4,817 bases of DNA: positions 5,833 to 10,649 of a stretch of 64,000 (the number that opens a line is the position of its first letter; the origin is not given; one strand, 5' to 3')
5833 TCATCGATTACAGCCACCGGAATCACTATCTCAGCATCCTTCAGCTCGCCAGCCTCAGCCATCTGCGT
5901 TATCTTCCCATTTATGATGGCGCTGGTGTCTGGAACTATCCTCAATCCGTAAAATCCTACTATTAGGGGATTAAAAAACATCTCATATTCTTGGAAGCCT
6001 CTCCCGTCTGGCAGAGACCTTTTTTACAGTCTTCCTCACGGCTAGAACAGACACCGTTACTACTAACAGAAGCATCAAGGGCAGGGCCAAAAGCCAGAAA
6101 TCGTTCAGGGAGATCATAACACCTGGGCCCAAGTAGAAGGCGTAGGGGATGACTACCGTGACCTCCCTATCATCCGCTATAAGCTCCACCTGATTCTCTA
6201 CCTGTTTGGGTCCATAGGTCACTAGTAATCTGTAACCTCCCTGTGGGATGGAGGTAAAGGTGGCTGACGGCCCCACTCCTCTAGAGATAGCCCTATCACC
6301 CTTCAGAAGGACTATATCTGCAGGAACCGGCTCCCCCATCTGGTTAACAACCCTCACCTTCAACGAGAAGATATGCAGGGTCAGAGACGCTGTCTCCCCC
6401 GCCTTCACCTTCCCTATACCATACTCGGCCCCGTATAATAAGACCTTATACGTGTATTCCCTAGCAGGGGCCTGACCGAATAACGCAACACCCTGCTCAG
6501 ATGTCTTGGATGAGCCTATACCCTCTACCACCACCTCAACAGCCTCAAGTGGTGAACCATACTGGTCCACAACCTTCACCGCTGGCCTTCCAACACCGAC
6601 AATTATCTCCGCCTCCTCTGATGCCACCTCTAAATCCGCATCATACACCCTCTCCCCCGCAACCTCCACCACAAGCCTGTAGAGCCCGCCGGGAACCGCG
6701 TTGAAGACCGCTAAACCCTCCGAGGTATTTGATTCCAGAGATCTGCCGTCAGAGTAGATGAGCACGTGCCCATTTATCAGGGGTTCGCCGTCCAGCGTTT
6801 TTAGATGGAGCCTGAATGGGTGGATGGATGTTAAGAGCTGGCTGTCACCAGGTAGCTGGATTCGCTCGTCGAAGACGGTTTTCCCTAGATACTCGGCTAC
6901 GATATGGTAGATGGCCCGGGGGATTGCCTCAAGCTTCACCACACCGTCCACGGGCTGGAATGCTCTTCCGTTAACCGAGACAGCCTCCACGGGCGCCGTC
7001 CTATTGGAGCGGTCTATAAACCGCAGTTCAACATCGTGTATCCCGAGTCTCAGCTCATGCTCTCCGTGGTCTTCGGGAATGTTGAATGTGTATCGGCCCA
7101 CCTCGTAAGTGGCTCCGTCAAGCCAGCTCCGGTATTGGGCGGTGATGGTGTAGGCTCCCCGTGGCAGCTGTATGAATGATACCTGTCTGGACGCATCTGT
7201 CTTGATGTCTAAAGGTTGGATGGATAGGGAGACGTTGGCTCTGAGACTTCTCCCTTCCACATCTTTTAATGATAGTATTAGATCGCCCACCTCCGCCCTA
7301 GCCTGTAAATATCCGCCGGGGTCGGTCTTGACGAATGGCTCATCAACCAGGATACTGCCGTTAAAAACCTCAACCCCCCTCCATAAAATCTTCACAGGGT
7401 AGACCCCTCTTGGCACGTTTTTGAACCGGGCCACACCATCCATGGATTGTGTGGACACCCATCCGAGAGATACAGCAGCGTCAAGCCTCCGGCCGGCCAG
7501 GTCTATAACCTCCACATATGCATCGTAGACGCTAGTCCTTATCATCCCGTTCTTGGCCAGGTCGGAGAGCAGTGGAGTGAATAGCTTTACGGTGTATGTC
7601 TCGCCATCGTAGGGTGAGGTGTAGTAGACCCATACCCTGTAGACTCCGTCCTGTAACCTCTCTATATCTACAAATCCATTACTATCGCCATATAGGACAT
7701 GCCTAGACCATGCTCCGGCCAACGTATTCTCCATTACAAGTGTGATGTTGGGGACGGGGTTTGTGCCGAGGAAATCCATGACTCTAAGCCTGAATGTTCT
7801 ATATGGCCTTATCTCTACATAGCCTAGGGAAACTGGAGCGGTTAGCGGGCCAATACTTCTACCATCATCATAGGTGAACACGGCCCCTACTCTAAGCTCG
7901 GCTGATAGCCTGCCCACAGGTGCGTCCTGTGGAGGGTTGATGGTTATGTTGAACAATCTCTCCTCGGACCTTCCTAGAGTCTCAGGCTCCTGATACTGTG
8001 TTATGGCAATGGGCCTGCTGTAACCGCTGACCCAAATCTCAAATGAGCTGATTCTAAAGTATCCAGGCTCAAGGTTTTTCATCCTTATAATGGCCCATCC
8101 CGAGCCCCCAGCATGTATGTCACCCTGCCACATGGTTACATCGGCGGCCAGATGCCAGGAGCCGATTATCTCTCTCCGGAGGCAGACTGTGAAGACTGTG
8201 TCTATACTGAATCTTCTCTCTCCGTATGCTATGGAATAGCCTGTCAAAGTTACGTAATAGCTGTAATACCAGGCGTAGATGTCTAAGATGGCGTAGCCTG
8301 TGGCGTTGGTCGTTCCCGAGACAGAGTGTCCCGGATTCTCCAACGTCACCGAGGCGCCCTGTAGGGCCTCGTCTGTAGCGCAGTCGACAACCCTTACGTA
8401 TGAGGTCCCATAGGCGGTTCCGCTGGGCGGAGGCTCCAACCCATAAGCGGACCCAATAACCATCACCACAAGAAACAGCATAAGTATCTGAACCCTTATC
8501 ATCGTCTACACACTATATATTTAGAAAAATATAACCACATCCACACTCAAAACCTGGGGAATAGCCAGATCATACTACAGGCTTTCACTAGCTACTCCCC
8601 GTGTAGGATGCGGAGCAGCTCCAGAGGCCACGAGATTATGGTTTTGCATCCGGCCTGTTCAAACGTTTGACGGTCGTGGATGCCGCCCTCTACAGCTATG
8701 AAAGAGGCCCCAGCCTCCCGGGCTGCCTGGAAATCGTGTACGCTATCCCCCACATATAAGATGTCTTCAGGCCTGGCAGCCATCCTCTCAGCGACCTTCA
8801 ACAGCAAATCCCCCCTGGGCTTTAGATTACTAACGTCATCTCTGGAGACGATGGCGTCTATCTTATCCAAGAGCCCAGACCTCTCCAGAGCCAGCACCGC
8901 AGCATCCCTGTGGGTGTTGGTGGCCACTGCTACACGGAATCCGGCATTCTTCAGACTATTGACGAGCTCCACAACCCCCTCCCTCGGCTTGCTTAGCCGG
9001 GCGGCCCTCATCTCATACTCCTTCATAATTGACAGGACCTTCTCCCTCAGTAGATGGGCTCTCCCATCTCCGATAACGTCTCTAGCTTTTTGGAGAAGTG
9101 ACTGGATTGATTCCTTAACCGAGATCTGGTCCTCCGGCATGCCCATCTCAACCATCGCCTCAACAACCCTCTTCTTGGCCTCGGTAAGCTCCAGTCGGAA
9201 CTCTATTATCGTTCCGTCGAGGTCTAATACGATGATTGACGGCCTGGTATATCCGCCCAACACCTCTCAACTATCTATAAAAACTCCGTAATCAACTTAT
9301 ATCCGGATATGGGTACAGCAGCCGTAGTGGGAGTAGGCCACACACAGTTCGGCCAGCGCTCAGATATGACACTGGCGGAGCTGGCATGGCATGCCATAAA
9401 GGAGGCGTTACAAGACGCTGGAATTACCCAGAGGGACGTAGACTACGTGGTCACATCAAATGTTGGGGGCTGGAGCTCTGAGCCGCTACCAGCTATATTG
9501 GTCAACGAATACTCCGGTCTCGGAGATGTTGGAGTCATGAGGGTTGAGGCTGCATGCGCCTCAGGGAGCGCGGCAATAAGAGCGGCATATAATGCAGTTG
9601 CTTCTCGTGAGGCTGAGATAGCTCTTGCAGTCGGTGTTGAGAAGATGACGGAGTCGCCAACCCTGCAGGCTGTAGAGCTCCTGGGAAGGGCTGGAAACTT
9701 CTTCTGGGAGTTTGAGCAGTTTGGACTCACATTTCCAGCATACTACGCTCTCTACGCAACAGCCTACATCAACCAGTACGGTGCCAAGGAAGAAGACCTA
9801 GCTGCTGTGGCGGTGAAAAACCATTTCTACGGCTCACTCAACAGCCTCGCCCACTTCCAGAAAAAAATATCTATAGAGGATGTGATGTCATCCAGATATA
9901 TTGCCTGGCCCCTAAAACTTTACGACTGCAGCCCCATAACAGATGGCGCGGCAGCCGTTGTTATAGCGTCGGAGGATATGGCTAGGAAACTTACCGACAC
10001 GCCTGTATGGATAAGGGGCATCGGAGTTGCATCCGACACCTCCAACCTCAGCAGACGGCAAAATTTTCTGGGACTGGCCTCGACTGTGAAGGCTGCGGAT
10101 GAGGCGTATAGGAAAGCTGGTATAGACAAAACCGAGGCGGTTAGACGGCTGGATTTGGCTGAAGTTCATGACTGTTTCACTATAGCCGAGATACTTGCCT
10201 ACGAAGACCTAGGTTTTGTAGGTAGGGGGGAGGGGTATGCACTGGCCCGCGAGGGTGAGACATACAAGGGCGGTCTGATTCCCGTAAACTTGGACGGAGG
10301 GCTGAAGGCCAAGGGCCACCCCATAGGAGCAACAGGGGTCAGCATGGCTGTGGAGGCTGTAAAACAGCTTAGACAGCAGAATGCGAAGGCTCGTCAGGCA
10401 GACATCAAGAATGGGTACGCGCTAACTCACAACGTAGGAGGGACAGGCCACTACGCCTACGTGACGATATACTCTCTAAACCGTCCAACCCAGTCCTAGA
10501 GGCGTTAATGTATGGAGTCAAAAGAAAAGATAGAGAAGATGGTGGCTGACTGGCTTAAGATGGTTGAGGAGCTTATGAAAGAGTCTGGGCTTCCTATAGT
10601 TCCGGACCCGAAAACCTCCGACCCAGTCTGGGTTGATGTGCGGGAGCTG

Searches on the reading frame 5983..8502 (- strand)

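Call 36: search_protein_families(library=pfam, proteins=[window:5983-8502:-], max_evalue=0.0001)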
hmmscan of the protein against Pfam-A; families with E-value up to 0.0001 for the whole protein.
window:5983-8502:- (839 aa): 3 families
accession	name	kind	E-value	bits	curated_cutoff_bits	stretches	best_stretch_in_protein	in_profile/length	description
PF13620.12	CarboxypepD_reg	-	1.3e-14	54.7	32.3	0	37-90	5-60/82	Carboxypeptidase regulatory-like domain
PF07495.19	Y_Y_Y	-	1.1e-07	32.1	26.6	0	434-473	23-62/65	Y_Y_Y domain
PF13715.12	CarbopepD_reg_2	-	5.7e-06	26.7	32.2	0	38-89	5-55/88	CarboxypepD_reg-like domain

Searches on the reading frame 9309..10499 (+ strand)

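Call 36: search_protein_families(library=pfam, proteins=[window:9309-10499:+], max_evalue=0.0001)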
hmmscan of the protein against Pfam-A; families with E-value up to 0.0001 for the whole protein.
window:9309-10499:+ (396 aa): 5 families
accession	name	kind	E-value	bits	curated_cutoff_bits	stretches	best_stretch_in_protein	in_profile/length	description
PF22691.2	Thiolase_C_1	-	1.3e-40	138.8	28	1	239-389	1-143/144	Thiolase C-terminal domain-like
PF00108.29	Thiolase_N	-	1.4e-30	107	26.4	1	5-223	2-260/260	Thiolase, N-terminal domain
PF02803.24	Thiolase_C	-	8.7e-11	42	27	1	259-366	24-109/123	Thiolase, C-terminal domain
PF00109.32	ketoacyl-synt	-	1.2e-07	32.1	20.8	1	77-120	168-211/252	Beta-ketoacyl synthase, N-terminal domain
PF08392.18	FAE1_CUT1_RppA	-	7.8e-05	22.6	27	0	24-115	85-177/290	FAE1/Type III polyketide synthase-like protein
